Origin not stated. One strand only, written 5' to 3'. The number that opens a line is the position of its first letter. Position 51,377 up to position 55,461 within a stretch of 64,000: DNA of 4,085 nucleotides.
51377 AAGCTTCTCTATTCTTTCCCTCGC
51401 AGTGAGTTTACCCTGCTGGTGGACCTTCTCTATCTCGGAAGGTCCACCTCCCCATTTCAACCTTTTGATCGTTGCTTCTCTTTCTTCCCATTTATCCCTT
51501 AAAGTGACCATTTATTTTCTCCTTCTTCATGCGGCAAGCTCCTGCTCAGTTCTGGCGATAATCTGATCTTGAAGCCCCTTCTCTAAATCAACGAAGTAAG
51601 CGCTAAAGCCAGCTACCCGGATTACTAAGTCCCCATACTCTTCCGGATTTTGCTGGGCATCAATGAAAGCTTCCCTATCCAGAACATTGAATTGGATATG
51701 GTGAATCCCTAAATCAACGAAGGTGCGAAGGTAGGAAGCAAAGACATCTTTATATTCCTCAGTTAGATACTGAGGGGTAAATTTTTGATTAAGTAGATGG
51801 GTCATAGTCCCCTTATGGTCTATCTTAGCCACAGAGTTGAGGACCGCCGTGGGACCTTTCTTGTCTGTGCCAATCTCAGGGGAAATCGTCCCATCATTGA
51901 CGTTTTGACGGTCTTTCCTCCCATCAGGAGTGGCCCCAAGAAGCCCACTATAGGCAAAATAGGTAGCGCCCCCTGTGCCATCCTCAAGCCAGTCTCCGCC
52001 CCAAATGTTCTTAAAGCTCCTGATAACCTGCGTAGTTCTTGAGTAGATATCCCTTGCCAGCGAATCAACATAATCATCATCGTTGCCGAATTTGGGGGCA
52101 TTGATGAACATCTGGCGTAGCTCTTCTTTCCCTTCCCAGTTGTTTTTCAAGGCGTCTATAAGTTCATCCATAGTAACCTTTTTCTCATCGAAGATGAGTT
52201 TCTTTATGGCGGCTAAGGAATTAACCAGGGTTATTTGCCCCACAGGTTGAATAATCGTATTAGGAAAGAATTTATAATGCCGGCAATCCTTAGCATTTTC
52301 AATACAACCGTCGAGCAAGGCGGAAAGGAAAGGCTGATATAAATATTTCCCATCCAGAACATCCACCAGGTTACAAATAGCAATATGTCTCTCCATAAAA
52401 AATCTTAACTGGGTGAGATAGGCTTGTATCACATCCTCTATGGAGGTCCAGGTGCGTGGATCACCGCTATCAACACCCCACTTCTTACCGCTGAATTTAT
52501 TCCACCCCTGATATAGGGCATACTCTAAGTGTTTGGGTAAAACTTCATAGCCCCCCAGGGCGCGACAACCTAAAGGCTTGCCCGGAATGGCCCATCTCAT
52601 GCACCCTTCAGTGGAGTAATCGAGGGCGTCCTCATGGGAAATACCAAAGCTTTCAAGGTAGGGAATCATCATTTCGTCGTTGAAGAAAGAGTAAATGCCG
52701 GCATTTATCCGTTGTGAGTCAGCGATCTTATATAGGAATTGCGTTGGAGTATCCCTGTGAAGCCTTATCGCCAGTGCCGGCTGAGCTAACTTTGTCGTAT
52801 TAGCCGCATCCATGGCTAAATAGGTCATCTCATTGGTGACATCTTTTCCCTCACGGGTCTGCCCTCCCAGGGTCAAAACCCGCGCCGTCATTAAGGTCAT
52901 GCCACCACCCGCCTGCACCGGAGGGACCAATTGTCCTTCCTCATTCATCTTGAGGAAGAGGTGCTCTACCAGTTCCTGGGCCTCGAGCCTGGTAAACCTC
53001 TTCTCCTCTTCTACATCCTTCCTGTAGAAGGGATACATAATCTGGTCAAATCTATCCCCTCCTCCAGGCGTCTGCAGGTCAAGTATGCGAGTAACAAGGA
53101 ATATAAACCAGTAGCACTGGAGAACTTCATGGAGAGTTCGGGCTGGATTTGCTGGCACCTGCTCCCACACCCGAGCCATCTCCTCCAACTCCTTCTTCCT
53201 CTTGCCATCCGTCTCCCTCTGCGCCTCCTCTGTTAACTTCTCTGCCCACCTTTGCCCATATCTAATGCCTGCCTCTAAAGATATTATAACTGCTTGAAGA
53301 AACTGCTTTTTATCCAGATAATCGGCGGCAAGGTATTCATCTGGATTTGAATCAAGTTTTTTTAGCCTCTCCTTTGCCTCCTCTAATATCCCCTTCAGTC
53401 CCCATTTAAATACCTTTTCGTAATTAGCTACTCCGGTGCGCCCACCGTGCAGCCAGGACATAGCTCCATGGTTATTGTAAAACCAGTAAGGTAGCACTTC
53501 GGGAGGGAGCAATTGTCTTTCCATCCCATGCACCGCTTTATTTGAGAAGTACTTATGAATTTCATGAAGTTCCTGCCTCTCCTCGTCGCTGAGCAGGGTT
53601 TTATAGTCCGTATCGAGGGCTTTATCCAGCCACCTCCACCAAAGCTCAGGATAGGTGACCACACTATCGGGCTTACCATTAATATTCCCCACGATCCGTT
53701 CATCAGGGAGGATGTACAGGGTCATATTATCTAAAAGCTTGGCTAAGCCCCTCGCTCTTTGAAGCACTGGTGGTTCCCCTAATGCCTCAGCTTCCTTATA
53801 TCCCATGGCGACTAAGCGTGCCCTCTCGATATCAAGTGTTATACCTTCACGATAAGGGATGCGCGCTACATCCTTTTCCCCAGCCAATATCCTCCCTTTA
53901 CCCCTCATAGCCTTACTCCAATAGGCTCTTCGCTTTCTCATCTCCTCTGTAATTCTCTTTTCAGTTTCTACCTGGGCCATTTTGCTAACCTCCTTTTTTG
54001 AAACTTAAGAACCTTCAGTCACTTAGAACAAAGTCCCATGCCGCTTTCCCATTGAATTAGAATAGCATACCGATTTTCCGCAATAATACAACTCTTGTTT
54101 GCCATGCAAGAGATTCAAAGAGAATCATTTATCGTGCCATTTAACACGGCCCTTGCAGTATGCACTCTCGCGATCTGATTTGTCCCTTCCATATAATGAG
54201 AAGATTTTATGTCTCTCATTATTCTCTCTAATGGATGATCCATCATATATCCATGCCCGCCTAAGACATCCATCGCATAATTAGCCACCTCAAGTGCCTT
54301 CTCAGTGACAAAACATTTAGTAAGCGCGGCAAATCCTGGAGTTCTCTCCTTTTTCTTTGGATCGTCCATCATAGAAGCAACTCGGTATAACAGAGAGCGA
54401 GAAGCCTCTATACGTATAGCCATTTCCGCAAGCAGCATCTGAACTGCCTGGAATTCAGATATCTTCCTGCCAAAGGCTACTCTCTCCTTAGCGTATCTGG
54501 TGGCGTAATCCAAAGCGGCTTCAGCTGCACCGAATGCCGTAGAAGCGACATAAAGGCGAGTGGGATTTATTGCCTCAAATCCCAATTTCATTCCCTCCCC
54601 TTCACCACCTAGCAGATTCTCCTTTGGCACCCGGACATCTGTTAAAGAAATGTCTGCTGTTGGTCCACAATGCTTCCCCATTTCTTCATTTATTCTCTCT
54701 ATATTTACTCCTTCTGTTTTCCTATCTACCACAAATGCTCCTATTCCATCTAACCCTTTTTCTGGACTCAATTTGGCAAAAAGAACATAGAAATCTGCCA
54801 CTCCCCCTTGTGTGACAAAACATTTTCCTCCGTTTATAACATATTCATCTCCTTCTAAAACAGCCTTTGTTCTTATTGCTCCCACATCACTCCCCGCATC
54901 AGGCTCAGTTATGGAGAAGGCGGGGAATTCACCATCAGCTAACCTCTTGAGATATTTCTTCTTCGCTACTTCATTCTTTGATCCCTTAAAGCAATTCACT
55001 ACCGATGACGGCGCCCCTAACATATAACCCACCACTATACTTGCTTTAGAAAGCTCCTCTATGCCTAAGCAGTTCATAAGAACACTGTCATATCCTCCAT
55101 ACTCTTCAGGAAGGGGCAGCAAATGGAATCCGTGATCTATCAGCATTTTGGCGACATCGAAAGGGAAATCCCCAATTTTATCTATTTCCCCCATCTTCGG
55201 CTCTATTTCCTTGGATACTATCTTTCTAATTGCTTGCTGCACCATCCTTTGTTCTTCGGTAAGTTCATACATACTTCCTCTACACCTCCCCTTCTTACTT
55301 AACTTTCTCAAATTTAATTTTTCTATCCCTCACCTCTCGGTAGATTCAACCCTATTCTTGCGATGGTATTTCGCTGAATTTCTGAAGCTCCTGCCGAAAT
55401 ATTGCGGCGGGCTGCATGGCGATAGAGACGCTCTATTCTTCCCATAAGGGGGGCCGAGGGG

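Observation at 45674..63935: Two paralogous glycyl radical enzymes embedded in a long CoA-ester operon: candidate undescribed anaerobic activation pathway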

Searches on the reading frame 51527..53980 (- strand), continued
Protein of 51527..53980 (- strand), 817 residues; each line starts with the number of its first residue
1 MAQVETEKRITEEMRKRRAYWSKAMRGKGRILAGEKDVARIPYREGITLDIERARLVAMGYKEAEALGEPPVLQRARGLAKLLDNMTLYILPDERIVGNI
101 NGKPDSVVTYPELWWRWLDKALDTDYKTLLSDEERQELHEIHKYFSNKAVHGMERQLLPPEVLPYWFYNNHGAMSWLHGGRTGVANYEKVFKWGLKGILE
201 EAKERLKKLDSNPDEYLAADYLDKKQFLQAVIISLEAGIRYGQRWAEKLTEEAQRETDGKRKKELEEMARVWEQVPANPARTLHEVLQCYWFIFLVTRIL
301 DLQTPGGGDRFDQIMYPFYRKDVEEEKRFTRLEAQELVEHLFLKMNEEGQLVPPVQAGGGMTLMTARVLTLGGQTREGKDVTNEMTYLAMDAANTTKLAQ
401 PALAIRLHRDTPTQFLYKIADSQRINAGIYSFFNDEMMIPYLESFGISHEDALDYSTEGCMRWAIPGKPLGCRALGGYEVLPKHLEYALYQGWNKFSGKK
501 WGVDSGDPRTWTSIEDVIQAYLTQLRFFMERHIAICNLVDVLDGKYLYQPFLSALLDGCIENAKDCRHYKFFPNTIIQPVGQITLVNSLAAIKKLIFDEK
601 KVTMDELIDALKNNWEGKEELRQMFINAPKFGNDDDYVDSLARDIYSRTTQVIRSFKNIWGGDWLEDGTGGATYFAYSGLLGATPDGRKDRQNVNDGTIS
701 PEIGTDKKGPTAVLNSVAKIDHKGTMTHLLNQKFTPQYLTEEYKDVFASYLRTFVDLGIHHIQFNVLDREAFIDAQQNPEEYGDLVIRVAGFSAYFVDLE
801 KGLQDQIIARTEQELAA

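Call 72: search_protein_families(library=ncbifam, proteins=[L105:11273-12217:+, L105:12230-13162:+, L105:13167-13697:+], max_evalue=0.0001)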
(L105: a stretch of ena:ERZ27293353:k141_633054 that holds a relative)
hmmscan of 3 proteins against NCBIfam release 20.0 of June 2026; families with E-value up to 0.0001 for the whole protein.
L105:11273-12217:+ (314 aa): 49 families (the best 25 are shown)
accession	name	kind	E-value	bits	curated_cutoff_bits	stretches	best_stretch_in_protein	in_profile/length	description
TIGR02494.1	PFLE_PFLC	subfamily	1e-106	356.5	174.35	1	17-306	1-292/293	glycyl-radical enzyme activating protein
NF048010.1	SfplDhtActHpsHDes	equivalog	9.8e-104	346.3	430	1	12-302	3-297/298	(2S)-3-sulfopropanediol dehydratase activating enzyme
NF043069.1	T4HPD_activ_SAM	equivalog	1.6e-95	319.9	425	1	15-313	2-298/299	trans-4-hydroxy-L-proline dehydratase activase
TIGR04395.1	cutC_activ_rSAM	equivalog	1.8e-86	290.3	360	1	14-311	4-305/309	choline TMA-lyase-activating enzyme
NF033719.1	ind_deCO2_activ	equivalog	1.8e-82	277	425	1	15-310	1-300/302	indoleacetate decarboxylase activase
NF048008.1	SfplDhtActHpfHKleb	equivalog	7.9e-82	275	500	1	16-313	1-306/308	(2S)-3-sulfopropanediol dehydratase activating enzyme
NF033717.2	HPDL_rSAM_activ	equivalog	3e-81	273.1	420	1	13-313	2-306/311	4-hydroxyphenylacetate decarboxylase activase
NF007483.0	PRK10076.1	equivalog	3.2e-72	243.1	326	2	94-313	75-291/292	[formate-C-acetyltransferase]-activating enzyme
TIGR04003.1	rSAM_BssD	equivalog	6.8e-70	235.7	496.45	1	16-308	2-301/314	[benzylsuccinate synthase]-activating enzyme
TIGR02493.1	PFLA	equivalog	6.2e-61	205.8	231.75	2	94-303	28-232/235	pyruvate formate-lyase-activating protein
NF008356.0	PRK11145.1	equivalog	1.7e-47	161.8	375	1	112-309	46-243/246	pyruvate formate lyase 1-activating protein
TIGR04041.1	activase_YjjW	hypoth_equivalog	4.5e-46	157.5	250.2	1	15-276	2-246/276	YjjW family glycine radical enzyme activase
TIGR02495.1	NrdG2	equivalog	1.1e-18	67.2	131.15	2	94-253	29-180/193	anaerobic ribonucleoside-triphosphate reductase activating protein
TIGR02491.1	NrdG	equivalog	1.2e-11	44.8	126.1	1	18-53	3-38/154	anaerobic ribonucleoside-triphosphate reductase activating protein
NF038196.1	ferrodoxin_EFR1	subfamily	1.2e-09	38.6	75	1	63-113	183-232/242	EFR1 family ferrodoxin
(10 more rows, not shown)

L105:12230-13162:+ (310 aa): 29 families (the best 25 are shown)
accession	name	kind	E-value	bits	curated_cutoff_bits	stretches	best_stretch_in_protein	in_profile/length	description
TIGR02494.1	PFLE_PFLC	subfamily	2.9e-106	355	174.35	1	14-302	1-292/293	glycyl-radical enzyme activating protein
NF043069.1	T4HPD_activ_SAM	equivalog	2e-99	332.8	425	1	12-309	2-298/299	trans-4-hydroxy-L-proline dehydratase activase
NF048010.1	SfplDhtActHpsHDes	equivalog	2.4e-95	318.8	430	1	10-298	4-297/298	(2S)-3-sulfopropanediol dehydratase activating enzyme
TIGR04395.1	cutC_activ_rSAM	equivalog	1.5e-82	277.4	360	1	12-308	5-306/309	choline TMA-lyase-activating enzyme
TIGR04003.1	rSAM_BssD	equivalog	4.6e-80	269.1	496.45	1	13-308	2-306/314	[benzylsuccinate synthase]-activating enzyme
NF048008.1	SfplDhtActHpfHKleb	equivalog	1.6e-78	264.2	500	1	13-309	1-306/308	(2S)-3-sulfopropanediol dehydratase activating enzyme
NF033717.2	HPDL_rSAM_activ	equivalog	3.8e-78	262.9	420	1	10-309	2-306/311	4-hydroxyphenylacetate decarboxylase activase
NF033719.1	ind_deCO2_activ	equivalog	6.6e-78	262.1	425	1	12-306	1-300/302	indoleacetate decarboxylase activase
NF007483.0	PRK10076.1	equivalog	3.4e-72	243.1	326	2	91-309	75-291/292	[formate-C-acetyltransferase]-activating enzyme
TIGR02493.1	PFLA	equivalog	1.1e-61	208.2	231.75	2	91-300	28-233/235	pyruvate formate-lyase-activating protein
NF008356.0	PRK11145.1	equivalog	2e-48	164.8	375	2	109-306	46-244/246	pyruvate formate lyase 1-activating protein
TIGR04041.1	activase_YjjW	hypoth_equivalog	9.1e-48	163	250.2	1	12-304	2-270/276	YjjW family glycine radical enzyme activase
TIGR02495.1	NrdG2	equivalog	1.2e-17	63.9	131.15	2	91-239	29-170/193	anaerobic ribonucleoside-triphosphate reductase activating protein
TIGR02491.1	NrdG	equivalog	3.5e-12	46.5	126.1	1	15-53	3-41/154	anaerobic ribonucleoside-triphosphate reductase activating protein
TIGR04337.1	AmmeMemoSam_rS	hypoth_equivalog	6.6e-09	35.1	220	1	92-256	83-242/349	AmmeMemoRadiSam system radical SAM enzyme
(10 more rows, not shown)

L105:13167-13697:+ (176 aa): 0 families

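Call 105: predict_structure(alignment_id=A3)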
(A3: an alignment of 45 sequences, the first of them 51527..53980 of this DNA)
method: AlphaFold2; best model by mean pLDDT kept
length: 817 residues; sequences in the alignment: 45
mean_pLDDT: 88.1   pTM: 0.91
mean pLDDT of the five models: 88.1, 86.4, 85.5, 85.2, 83.6
residues with pLDDT >= 90: 518; 70-90: 227; 50-70: 46; < 50: 26
segments of 3 or more residues with pLDDT < 50: 1-5, 29-39, 356-361
pLDDT, mean of each block of 10 residues (from residue 1): 55 90 65 41 83 96 96 96 97 94 90 77 83 94 86 87 89 78 89 98 97 90 97 98 98 97 97 97 98 93 78 97 96 97 87 52 68 92 97 91 94 97 92 93 91 85 83 82 94 90 94 98 97 93 90 95 89 83 92 98 96 94 95 93 94 93 79 53 87 67 86 93 79 90 93 94 91 90 82 79 85 78
secondary structure, 60 per line:
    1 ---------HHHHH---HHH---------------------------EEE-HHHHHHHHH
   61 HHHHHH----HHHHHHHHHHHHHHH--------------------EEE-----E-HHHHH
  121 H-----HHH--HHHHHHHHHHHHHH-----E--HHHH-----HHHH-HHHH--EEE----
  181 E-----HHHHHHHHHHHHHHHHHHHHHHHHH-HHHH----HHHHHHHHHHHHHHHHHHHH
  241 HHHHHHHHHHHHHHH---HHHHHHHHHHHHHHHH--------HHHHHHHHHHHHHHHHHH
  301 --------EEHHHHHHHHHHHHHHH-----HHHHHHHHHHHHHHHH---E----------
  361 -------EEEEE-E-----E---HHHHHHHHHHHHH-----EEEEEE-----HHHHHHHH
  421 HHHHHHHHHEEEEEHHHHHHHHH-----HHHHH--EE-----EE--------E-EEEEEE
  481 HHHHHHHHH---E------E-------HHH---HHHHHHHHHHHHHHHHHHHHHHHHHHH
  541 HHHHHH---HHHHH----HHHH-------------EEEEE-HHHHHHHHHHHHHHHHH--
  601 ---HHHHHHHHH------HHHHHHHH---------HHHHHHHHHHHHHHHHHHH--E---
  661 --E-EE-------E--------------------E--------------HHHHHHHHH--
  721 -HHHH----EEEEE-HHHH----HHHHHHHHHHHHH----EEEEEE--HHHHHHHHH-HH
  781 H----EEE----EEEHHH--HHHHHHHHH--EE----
elements in order (helices of 4 or more, strands of 3 or more residues): H10-14 E48-50 H52-66 H71-85 E106-108 H116-121 H132-145 H154-157 H163-166 H168-171 E174-176 H187-211 H213-216 H221-255 H259-274 H283-300 H311-325 H331-346 E368-372 H384-396 E402-407 H413-429 E430-434 H435-443 H449-453 E475-480 H481-489 H514-546 H550-554 H559-562 E576-580 H582-598 H604-612 H619-626 H636-654 H710-718 H722-725 E730-734 H736-739 H744-756 E761-766 H769-777 E786-788 E793-795 H801-809

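Call 108: fold_search(model_id=the predicted structure, library=pdb)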
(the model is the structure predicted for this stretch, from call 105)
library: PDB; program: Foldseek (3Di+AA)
matches with E <= 10: 246; with E <= 0.001: 62
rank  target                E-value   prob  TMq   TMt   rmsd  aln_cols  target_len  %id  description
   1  1r8w_A                2.7e-58  1.00  0.88  0.91   2.5       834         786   33  Native structure of the B12-independent glycerol dehydratase from clostridium butyricum (released 2004-06-01)
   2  9rco_A                2.8e-57  1.00  0.87  0.89   2.6       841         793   32  1,2-propanediol dehydratase with 0.1 % glycerol additive (released 2025-06-11)
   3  4pkf_A                1.9e-56  1.00  0.90  0.86   2.6       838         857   30  Benzylsuccinate synthase alpha-beta-gamma complex (released 2014-07-02)
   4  5ymr_C                2.0e-56  1.00  0.85  0.87   3.0       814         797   33  The Crystal Structure of IseG (released 2019-03-20)
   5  9rcp_B                2.1e-56  1.00  0.87  0.90   2.6       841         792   31  1,2-propanediol dehydratase with 0.1 % 1,3-propanediol additive (released 2025-06-11)
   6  5bwd_A                5.8e-56  1.00  0.89  0.85   3.0       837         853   30  Benzylsuccinate alpha-gamma bound to fumarate (released 2015-08-05)
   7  9rcp_C                1.4e-55  1.00  0.87  0.89   2.6       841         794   31  1,2-propanediol dehydratase with 0.1 % 1,3-propanediol additive (released 2025-06-11)
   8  5i2g_B                1.7e-55  1.00  0.86  0.88   2.6       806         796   32  1,2-propanediol Dehydration in Roseburia inulinivorans; Structural Basis for Substrate and Enantiomer Selectivity (released 2016-06-01)
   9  5i2a_B                1.9e-55  1.00  0.85  0.83   3.7       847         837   30  1,2-propanediol Dehydration in Roseburia inulinivorans; Structural Basis for Substrate and Enantiomer Selectivity (released 2016-06-01)
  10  5ymr_A                2.0e-55  1.00  0.85  0.87   3.1       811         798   33  The Crystal Structure of IseG (released 2019-03-20)
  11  6vxc_A                2.1e-55  1.00  0.85  0.88   2.7       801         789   33  Crystal structure of hydroxyproline dehydratase (HypD) from Clostridioides difficile (released 2020-04-08)
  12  5i2g_A                5.3e-55  1.00  0.86  0.88   2.4       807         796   32  1,2-propanediol Dehydration in Roseburia inulinivorans; Structural Basis for Substrate and Enantiomer Selectivity (released 2016-06-01)
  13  5i2a_A                5.3e-55  1.00  0.86  0.84   2.8       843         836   31  1,2-propanediol Dehydration in Roseburia inulinivorans; Structural Basis for Substrate and Enantiomer Selectivity (released 2016-06-01)
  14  9o8u_A                7.7e-55  1.00  0.89  0.88   2.8       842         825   30  (1-methylalkyl)succinate synthase alpha-beta-gamma-delta complex with bound fumarate (released 2025-07-23)
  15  9rcq_A                8.5e-55  1.00  0.87  0.88   2.6       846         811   31  1,2-propanediol dehydratase with no ligand additives (released 2025-06-11)
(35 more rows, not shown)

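Call 110: list_cluster_members(proteins=[P0069, P0016, P0042, P0028, P0053, P0102, P0072, P0273, P0274])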
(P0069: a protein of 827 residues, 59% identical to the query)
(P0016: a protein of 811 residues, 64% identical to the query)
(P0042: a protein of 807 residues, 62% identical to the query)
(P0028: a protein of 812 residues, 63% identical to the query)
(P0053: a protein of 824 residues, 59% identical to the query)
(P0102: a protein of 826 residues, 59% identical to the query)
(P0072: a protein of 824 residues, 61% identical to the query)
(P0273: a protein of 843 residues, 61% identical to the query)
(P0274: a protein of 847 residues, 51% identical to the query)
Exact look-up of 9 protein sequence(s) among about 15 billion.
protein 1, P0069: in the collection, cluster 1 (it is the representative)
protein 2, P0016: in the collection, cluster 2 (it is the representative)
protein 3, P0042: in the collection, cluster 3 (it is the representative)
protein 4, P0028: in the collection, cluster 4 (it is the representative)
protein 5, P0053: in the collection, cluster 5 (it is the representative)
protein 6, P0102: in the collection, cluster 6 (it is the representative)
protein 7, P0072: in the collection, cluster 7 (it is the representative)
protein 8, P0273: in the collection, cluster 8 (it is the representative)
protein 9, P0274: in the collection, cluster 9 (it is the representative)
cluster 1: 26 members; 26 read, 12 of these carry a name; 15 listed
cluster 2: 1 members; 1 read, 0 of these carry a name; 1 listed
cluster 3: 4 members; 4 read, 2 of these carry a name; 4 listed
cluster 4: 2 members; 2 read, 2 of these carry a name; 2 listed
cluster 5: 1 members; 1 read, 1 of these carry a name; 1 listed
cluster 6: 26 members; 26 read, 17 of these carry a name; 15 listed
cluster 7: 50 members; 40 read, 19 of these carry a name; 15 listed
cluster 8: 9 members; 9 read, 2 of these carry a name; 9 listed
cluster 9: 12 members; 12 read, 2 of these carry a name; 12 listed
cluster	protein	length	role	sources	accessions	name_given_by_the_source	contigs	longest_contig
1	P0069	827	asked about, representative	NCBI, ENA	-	-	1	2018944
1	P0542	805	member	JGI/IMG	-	formate C-acetyltransferase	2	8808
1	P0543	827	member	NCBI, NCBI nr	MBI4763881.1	MAG: hypothetical protein HY787_04670 [Deltaproteobacteria bacterium] | hypothetical protein [Deltaproteobacteria bacterium]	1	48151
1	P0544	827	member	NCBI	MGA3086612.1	MAG: pyruvate formate lyase family protein [Thermodesulfobacteriota bacterium]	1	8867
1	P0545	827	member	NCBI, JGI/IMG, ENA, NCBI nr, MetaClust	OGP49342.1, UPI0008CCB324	MAG: hypothetical protein A2Y79_09435 [Deltaproteobacteria bacterium RBG_13_43_22] | status=active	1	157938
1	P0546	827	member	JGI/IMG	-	choline trimethylamine-lyase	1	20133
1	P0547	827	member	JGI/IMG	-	choline trimethylamine-lyase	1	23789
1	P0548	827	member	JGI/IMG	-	choline trimethylamine-lyase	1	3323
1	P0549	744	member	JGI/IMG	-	choline trimethylamine-lyase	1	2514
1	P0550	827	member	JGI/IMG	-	choline trimethylamine-lyase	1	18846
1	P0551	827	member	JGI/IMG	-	choline trimethylamine-lyase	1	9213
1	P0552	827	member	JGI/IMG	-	pyruvate formate-lyase/glycerol dehydratase family glycyl radical enzyme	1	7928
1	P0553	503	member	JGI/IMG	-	choline trimethylamine-lyase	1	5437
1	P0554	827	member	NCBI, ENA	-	-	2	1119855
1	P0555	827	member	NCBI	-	-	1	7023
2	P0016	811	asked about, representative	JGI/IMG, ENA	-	-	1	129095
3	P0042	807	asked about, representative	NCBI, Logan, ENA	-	-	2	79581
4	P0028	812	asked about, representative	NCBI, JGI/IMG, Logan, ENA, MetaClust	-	\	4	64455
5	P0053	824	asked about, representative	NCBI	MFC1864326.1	pyruvate formate lyase family protein [Chloroflexota bacterium]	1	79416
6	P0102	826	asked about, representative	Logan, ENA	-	-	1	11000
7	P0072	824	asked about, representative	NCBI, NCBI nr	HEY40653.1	MAG TPA: hypothetical protein G4O18_02200 [Dehalococcoidia bacterium] | hypothetical protein [Dehalococcoidia bacterium]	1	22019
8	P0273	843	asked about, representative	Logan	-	-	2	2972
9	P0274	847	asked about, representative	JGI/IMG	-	formate C-acetyltransferase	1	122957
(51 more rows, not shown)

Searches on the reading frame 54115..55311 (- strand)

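Call 3: search_protein_families(library=pfam, proteins=[window:54115-55311:-])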
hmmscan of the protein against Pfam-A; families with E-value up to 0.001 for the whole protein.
window:54115-55311:- (398 aa): 5 families
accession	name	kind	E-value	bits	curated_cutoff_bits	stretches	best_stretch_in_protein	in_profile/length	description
PF00441.29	Acyl-CoA_dh_1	-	2.6e-40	138.4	22.4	1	238-389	1-149/150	Acyl-CoA dehydrogenase, C-terminal domain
PF08028.16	Acyl-CoA_dh_2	-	3.2e-23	82.9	22.7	1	255-370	3-125/134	Acyl-CoA dehydrogenase, C-terminal domain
PF02770.24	Acyl-CoA_dh_M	-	2.6e-22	79.2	33.3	1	131-226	1-97/97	Acyl-CoA dehydrogenase, middle domain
PF02771.21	Acyl-CoA_dh_N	-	3e-21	76.4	22.9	1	18-128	1-113/113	Acyl-CoA dehydrogenase, N-terminal domain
PF22924.1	ACOX_C_alpha1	-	1.2e-08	35.3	27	1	251-389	7-168/169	Acyl-CoA oxidase, C-alpha1 domain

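Call 21: search_protein_families(library=ncbifam, proteins=[window:54115-55311:-], max_evalue=0.00001)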
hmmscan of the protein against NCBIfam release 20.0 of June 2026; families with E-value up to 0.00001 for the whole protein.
window:54115-55311:- (398 aa): 22 families
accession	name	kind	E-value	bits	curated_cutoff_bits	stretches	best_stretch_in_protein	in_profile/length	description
NF042972.1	AcrlCoAredClosAcrC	equivalog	3.2e-100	335.5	640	1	15-390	3-377/378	acryloyl-CoA reductase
NF043006.1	CyhCrbnylCoADH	equivalog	9.2e-90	301.4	650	1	15-391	2-377/380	cyclohexane-1-carbonyl-CoA dehydrogenase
NF045552.1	GlutCoADH_Des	equivalog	4.3e-78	263.2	470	1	15-386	3-376/387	glutaryl-CoA dehydrogenase Acd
NF042439.1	SulpropCoADesulf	equivalog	2.4e-72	243.8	600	1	26-392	2-373/379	3-sulfinopropanoyl-CoA desulfinase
NF058590.1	AcCoDHFadEBacil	equivalog_domain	8.6e-67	226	600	1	16-393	20-414/586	acyl-CoA dehydrogenase FadE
NF008997.0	PRK12341.1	equivalog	4.2e-63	213.7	537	1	15-390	3-377/382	acyl-CoA dehydrogenase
NF053553.1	prodigi_MBC_PigA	equivalog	1.6e-60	205.2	500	1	15-388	3-378/381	prodigiosin MBC biosynthesis dehydrogenase PigA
NF045652.1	ProlPCPDhRedW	equivalog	4.5e-57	193.6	650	1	64-389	47-373/376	L-prolyl-[peptidyl-carrier protein] dehydrogenase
NF002885.1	PRK03354.1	equivalog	1.1e-53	182.6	540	1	15-390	3-374/378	crotonobetainyl-CoA dehydrogenase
TIGR03207.1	cyc_hxne_CoA_dh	equivalog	2.8e-42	144.8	575.35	1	18-387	2-369/372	cyclohexanecarboxyl-CoA dehydrogenase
NF052270.1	Staph_DH_FadE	equivalog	3.9e-39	134.5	600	1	78-389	86-393/400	acyl-CoA dehydrogenase FadE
NF049984.1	Rv1679_FadE16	equivalog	5.6e-28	98.2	600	1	39-380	15-356/371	Rv1679 family acyl-CoA dehydrogenase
TIGR03203.1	pimD_small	equivalog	7.2e-28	97.7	652.7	1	15-364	2-351/378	pimeloyl-CoA dehydrogenase small subunit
NF007000.1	PRK09463.1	subfamily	1.8e-27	96.1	600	1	20-357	47-400/726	acyl-CoA dehydrogenase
NF009586.0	PRK13026.1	subfamily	1.8e-23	82.8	608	1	19-357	81-435/777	acyl-CoA dehydrogenase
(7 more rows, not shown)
